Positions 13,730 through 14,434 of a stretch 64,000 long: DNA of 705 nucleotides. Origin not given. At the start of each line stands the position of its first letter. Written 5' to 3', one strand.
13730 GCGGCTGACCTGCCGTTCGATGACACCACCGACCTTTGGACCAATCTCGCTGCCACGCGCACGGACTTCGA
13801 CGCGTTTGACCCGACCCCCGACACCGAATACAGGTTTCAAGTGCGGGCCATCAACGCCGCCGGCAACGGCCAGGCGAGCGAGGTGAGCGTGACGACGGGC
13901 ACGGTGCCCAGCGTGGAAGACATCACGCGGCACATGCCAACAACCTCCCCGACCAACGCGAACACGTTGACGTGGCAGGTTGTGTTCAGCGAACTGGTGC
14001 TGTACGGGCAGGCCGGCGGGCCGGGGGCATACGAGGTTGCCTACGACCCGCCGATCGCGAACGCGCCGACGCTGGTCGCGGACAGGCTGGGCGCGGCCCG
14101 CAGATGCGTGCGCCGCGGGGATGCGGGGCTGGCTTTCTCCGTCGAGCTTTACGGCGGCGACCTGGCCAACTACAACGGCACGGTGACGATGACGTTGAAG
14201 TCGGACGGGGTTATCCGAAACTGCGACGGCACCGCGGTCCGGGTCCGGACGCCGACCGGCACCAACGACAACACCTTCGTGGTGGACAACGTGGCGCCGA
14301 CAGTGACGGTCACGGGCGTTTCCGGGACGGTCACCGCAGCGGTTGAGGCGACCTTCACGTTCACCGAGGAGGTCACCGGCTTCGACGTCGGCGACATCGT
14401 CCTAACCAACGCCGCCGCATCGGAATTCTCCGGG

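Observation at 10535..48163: ~12.5k-codon single gene joining a Sec signal, an FN3/Ig/cadherin 'stalk' and a C-terminal autotransporter-type barrel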

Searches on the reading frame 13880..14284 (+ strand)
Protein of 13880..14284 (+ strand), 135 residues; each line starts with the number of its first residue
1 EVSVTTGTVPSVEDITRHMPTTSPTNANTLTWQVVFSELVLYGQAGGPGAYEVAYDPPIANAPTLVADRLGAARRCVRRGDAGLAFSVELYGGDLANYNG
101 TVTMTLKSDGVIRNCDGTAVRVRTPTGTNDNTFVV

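Call 74: search_protein_families(library=pfam, proteins=[window:13880-14284:+], max_evalue=0.5)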
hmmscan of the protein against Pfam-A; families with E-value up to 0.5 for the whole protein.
window:13880-14284:+ (135 aa): 1 family
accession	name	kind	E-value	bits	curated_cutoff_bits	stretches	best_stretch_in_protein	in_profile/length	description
PF11321.13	DUF3123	-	0.41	11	27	0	117-129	1-13/62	Protein of unknown function (DUF3123)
